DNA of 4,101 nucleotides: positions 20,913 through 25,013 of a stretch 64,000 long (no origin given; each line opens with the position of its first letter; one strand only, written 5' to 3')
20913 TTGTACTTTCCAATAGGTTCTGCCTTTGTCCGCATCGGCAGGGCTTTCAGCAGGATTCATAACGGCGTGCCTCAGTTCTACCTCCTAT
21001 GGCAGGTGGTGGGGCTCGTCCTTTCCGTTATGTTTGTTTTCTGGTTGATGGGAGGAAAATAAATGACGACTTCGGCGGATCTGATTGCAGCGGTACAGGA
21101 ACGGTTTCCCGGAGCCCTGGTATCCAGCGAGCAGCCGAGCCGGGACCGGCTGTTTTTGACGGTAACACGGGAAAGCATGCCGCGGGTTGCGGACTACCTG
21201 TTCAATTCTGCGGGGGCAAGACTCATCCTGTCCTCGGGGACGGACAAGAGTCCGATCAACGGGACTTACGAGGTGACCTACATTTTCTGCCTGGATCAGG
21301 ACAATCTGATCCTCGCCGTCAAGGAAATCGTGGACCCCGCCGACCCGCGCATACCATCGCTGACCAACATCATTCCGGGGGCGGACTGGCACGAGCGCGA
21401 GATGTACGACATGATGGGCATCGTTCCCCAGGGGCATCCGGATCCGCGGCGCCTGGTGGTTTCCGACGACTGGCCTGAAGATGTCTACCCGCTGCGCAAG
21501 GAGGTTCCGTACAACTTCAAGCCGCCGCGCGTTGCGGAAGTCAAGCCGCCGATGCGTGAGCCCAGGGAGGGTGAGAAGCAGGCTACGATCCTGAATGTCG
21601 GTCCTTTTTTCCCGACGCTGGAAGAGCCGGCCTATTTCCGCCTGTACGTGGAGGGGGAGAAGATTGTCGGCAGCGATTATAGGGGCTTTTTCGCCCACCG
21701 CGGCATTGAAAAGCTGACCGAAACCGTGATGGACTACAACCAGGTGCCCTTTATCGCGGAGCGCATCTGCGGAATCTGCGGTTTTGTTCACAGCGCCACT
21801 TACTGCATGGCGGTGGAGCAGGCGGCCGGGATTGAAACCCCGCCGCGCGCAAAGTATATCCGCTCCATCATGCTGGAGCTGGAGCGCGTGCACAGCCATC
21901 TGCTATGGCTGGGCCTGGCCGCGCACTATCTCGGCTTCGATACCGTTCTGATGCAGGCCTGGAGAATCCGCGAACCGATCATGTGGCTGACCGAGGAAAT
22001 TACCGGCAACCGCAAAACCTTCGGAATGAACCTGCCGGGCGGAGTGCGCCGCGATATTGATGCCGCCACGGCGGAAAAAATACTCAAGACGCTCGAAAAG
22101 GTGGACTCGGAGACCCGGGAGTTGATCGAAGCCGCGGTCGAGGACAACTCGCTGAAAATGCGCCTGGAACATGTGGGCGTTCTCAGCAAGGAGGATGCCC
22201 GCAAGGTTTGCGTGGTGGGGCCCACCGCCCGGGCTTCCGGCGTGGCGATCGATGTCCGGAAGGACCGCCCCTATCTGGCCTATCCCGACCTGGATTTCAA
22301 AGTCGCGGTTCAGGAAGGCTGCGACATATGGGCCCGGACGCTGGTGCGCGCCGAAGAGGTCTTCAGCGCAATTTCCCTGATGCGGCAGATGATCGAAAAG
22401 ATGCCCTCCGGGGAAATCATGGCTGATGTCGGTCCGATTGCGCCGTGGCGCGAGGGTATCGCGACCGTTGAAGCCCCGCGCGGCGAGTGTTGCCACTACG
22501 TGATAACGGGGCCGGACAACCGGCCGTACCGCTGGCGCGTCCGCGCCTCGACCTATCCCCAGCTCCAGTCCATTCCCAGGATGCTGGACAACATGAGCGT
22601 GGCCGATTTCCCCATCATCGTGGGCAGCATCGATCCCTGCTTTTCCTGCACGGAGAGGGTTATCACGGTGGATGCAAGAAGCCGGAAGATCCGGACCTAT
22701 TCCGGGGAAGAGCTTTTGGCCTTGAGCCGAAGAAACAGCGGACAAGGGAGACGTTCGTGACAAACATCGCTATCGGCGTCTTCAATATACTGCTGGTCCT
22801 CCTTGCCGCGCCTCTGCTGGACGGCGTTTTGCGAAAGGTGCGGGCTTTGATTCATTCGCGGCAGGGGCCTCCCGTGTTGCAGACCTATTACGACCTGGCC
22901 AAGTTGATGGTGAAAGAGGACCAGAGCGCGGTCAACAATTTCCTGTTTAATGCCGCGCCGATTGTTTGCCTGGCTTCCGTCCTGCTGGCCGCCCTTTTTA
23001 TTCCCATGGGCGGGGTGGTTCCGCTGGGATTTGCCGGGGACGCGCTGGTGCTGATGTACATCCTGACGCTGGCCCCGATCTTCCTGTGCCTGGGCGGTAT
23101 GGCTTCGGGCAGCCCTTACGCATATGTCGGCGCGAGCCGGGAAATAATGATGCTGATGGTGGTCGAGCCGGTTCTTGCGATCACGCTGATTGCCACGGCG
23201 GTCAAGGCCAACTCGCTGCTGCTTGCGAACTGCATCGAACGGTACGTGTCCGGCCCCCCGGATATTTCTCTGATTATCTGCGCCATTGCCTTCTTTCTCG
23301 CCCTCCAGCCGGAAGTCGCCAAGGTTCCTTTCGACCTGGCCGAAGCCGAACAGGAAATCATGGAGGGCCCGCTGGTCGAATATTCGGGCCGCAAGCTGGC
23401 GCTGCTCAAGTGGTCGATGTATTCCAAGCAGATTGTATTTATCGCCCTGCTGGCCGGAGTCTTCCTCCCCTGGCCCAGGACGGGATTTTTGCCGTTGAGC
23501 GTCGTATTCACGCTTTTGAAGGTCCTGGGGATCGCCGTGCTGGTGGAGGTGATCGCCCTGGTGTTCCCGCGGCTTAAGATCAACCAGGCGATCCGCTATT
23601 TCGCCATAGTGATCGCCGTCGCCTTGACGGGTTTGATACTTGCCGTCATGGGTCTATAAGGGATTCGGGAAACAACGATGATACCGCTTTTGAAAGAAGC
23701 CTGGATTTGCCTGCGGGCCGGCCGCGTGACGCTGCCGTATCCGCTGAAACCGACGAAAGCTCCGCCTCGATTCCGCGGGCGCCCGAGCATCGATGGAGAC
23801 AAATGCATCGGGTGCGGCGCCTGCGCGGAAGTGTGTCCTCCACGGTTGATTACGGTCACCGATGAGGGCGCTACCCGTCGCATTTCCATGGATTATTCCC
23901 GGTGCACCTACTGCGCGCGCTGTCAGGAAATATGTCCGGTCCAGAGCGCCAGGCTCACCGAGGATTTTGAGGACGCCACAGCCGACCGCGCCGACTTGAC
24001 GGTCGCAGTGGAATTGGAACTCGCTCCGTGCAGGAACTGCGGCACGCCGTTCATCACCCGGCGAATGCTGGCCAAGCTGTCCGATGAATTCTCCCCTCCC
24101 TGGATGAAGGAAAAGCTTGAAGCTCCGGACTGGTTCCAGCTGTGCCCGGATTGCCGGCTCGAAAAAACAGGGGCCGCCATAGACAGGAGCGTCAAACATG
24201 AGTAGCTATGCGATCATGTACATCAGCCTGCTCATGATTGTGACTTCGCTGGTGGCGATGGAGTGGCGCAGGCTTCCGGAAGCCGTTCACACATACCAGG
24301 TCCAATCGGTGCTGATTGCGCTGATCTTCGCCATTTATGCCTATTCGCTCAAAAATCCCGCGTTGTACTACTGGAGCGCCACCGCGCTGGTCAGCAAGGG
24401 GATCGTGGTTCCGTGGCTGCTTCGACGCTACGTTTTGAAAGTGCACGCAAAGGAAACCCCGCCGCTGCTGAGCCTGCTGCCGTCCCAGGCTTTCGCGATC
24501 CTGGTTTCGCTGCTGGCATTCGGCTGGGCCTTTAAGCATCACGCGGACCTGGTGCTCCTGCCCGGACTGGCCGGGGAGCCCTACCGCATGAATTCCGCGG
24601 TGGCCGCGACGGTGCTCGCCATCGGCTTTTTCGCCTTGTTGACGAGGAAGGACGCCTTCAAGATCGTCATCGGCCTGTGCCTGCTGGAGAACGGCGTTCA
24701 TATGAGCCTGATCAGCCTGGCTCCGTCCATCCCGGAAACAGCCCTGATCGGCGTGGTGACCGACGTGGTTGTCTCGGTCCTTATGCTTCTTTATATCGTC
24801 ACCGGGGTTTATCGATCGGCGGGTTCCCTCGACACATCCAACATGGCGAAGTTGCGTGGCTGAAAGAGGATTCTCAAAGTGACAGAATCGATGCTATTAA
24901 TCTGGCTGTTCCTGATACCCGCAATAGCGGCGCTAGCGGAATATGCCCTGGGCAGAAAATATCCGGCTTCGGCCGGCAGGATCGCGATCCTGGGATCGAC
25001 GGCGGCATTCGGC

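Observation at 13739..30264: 15-gene Hyf-type formate hydrogenlyase locus with an unusual accessory module: ferredoxin, [FeFe]-hydrogenase, ferredoxin and a mini-AOR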

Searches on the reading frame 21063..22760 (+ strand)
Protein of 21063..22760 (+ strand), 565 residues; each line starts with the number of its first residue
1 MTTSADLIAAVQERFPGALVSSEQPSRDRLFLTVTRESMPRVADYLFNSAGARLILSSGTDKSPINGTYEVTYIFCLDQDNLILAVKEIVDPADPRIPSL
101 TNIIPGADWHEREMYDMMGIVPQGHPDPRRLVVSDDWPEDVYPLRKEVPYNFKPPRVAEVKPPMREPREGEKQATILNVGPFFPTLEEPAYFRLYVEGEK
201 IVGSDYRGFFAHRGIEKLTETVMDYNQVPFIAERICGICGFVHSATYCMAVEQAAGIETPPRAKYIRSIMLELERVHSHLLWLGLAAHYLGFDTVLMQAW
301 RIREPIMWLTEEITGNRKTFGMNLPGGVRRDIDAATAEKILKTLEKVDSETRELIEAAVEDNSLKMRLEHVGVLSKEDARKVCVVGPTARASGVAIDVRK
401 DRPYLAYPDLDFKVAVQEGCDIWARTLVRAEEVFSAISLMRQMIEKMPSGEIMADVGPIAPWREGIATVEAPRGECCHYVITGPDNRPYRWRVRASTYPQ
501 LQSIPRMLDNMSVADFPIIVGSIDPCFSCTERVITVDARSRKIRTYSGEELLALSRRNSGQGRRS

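Call 5: search_protein_families(library=pfam, proteins=[window:21063-22760:+], max_evalue=0.01)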
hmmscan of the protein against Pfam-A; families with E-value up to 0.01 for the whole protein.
window:21063-22760:+ (565 aa): 3 families
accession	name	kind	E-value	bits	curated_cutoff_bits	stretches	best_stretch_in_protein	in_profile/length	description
PF00346.24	Complex1_49kDa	-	3.9e-66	223.3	24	2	290-459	2-171/271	Respiratory-chain NADH dehydrogenase, 49 Kd subunit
PF00329.25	Complex1_30kDa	-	3e-29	102.5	22.5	1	32-150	1-120/124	Respiratory-chain NADH dehydrogenase, 30 Kd subunit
PF00374.24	NiFeSe_Hases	-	3.6e-15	56.3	25.8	1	213-282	1-69/508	Nickel-dependent hydrogenase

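Call 6: search_protein_families(library=ncbifam, proteins=[window:21063-22760:+], max_evalue=0.00001)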
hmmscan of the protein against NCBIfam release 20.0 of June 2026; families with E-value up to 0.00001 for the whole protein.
window:21063-22760:+ (565 aa): 27 families (the best 25 are shown)
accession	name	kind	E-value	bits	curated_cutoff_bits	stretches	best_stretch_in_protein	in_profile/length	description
NF004739.1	PRK06075.1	equivalog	2.9e-89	299.5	360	2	176-459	2-284/384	NADH-quinone oxidoreductase subunit D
NF009808.0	PRK13292.1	equivalog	2.6e-83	280.3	1156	2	70-455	297-687/791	NADH-quinone oxidoreductase subunit B/C/D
NF040602.1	F420_dehyd_FpoD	exception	7.4e-79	265.4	600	1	172-532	5-372/372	F420H2 dehydrogenase subunit FpoD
TIGR01962.1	NuoD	equivalog_domain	1.4e-77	261.2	459.35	2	175-456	3-283/386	NADH dehydrogenase (quinone) subunit D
NF008728.0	PRK11742.1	equivalog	2.2e-73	247.6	840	2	66-455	92-494/598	NADH-quinone oxidoreductase subunit C/D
NF008974.0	PRK12322.1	equivalog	3.6e-66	223.6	522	1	174-526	6-360/366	NADH-quinone oxidoreductase subunit D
NF005649.0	PRK07415.1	equivalog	1.8e-55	188.6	583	2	173-451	9-287/394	NAD(P)H-quinone oxidoreductase subunit H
TIGR03295.1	frhA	equivalog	2.3e-19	69.6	392.5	1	197-361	24-195/412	coenzyme F420 hydrogenase subunit alpha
TIGR01961.1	NuoC_fam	subfamily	9.4e-19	68.1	122.45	1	37-149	8-119/122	NADH (or F420H2) dehydrogenase, subunit C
NF005856.0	PRK07785.1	equivalog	1.8e-18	67.3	224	1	21-150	93-224/246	NADH-quinone oxidoreductase subunit C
NF004733.0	PRK06074.1-5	equivalog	6.5e-17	61.8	225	1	6-150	8-151/203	NADH-quinone oxidoreductase subunit C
NF004737.0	PRK06074.2-4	equivalog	1.7e-16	60.5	144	1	67-147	47-123/150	NADH-quinone oxidoreductase subunit C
NF033181.1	NiFeSe_hydrog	equivalog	2.8e-16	59.5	600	1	195-282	21-106/507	nickel-dependent hydrogenase large subunit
NF009141.0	PRK12494.1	equivalog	8.4e-16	58.3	175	1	34-147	48-162/175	NAD(P)H-quinone oxidoreductase subunit J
NF005832.0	PRK07735.1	equivalog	5e-15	55.7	431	1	83-150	360-426/430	NADH-quinone oxidoreductase subunit C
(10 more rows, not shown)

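Call 67: search_solved_structures(query=window:21063-22760:+, max_evalue=1e-20)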
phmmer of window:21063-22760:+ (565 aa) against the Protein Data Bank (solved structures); distinct sequences matched with E-value up to 1e-20: 53.
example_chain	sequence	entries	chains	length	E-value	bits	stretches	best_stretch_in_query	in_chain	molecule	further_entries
7z0s_E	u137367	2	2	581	1.2e-139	469.8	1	7-559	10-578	Formate hydrogenlyase subunit 5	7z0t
6cfw_L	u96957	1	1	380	1.8e-73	251.3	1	179-532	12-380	Membrane-bound hydrogenase subunit alpha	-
7q5y_B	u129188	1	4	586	1.4e-66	228.5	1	167-448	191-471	NADH-quinone oxidoreductase subunit C/D 2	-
7p61_C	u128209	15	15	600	3.5e-57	197.5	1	73-456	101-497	NADH-quinone oxidoreductase subunit C/D | NADH-quinone oxidoreductase subunit CD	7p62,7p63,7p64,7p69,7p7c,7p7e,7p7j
7awt_D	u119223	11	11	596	8.7e-57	196.2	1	73-456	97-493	NADH-quinone oxidoreductase subunit C/D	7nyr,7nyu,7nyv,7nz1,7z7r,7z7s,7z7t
9taj_C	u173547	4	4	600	9e-57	196.1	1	73-456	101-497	NADH-quinone oxidoreductase subunit C/D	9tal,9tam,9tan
6u8y_L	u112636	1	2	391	1.5e-48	169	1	192-527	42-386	NADH dehydrogenase subunit D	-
6hum_H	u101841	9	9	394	1.4e-44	155.9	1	172-451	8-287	NAD(P)H-quinone oxidoreductase subunit H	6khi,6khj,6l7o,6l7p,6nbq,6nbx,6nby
7eu3_H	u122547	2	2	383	2.9e-44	154.8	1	176-451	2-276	NAD(P)H-quinone oxidoreductase subunit H, chloroplastic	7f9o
2fug_4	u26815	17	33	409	5.2e-44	154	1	162-457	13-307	NADH-quinone oxidoreductase chain 4 | NADH-QUINONE OXIDOREDUCTASE SUBUNIT 4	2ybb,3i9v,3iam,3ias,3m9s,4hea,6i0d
7wfg_H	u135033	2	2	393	4.9e-43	150.8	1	167-451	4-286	NAD(P)H-quinone oxidoreductase subunit H, chloroplastic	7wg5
7zm7_C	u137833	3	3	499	5.3e-42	147.4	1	175-460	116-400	NADH-ubiquinone oxidoreductase 49 kDa subunit-like protein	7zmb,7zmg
6gcs_C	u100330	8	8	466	1.1e-41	146.3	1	173-455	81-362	49-KDA PROTEIN (NUCM) | Subunit NUCM of NADH:Ubiquinone Oxidoreductase (Complex I) | NUCM protein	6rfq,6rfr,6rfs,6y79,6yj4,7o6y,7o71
8b9z_D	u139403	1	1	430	1.2e-41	146.2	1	168-462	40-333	Complex I-49kD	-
8ba0_D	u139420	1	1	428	1.3e-41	146.1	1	169-462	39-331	Complex I-49kD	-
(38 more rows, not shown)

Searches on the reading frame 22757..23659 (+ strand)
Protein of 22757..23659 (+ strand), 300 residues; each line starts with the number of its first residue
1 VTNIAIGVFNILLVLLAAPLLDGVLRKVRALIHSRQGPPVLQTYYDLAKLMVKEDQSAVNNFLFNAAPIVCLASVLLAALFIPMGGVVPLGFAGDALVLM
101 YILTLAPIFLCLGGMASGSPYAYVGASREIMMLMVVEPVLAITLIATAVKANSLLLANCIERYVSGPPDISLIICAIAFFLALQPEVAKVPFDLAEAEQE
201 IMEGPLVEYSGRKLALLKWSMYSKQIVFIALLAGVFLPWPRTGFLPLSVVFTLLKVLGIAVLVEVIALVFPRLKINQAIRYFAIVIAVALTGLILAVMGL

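Call 5: search_protein_families(library=pfam, proteins=[window:22757-23659:+], max_evalue=0.01)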
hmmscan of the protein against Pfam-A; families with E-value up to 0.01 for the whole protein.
window:22757-23659:+ (300 aa): 1 family
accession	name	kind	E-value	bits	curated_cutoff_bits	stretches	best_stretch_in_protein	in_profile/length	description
PF00146.26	NADHdh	-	8e-59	199.9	27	1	10-296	7-297/298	NADH dehydrogenase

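Call 6: search_protein_families(library=ncbifam, proteins=[window:22757-23659:+], max_evalue=0.00001)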
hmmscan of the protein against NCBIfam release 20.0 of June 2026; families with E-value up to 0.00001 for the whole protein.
window:22757-23659:+ (300 aa): 7 families
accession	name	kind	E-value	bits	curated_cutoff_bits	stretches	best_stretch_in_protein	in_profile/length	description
NF004741.0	PRK06076.1-2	equivalog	1.1e-37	130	305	1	11-298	28-331/337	NADH-quinone oxidoreductase subunit NuoH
NF004740.0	PRK06076.1-1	equivalog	2.4e-22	79.9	399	1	8-295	19-315/325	NADH-quinone oxidoreductase subunit NuoH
NF040610.1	F420_dehyd_FpoH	exception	2.1e-21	76.6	475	1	11-280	20-315/339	F420H2 dehydrogenase subunit FpoH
NF004745.0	PRK06076.1-6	equivalog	1.9e-18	66.8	450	1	11-280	23-312/341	NADH-quinone oxidoreductase subunit NuoH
NF004743.0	PRK06076.1-4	equivalog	3.3e-18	65.8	494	1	6-241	23-277/433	NADH-quinone oxidoreductase subunit NuoH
NF004744.0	PRK06076.1-5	equivalog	9.2e-17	61.2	542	1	26-288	53-326/372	NADH-quinone oxidoreductase subunit NuoH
NF004742.0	PRK06076.1-3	equivalog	1.1e-15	57.7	531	1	14-298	35-344/356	NADH-quinone oxidoreductase subunit NuoH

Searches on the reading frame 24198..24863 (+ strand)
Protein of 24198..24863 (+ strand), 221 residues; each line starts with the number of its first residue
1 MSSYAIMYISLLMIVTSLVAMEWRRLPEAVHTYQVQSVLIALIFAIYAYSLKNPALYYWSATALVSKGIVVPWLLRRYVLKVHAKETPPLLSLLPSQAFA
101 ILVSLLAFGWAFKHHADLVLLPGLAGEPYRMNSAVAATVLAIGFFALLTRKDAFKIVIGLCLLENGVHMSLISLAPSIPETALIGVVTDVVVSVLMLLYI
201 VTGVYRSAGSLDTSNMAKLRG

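Call 5: search_protein_families(library=pfam, proteins=[window:24198-24863:+], max_evalue=0.01)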
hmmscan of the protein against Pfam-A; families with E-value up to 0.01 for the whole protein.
window:24198-24863:+ (221 aa): 1 family
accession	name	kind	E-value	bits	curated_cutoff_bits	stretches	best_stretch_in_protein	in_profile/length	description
PF00420.29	Oxidored_q2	-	1.3e-09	38.2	26.1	1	134-220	4-94/95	NADH-ubiquinone/plastoquinone oxidoreductase chain 4L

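Call 6: search_protein_families(library=ncbifam, proteins=[window:24198-24863:+], max_evalue=0.00001)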
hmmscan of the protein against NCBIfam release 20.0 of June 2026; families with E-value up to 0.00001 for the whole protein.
window:24198-24863:+ (221 aa): 2 families
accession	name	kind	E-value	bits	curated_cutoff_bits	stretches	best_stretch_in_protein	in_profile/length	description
NF008556.0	PRK11492.1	equivalog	9.3e-36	123.7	136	1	6-221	7-216/216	hydrogenase 4 membrane subunit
NF006250.0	PRK08388.1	equivalog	6.6e-06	26.6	137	0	135-175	8-48/119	putative monovalent cation/H+ antiporter subunit C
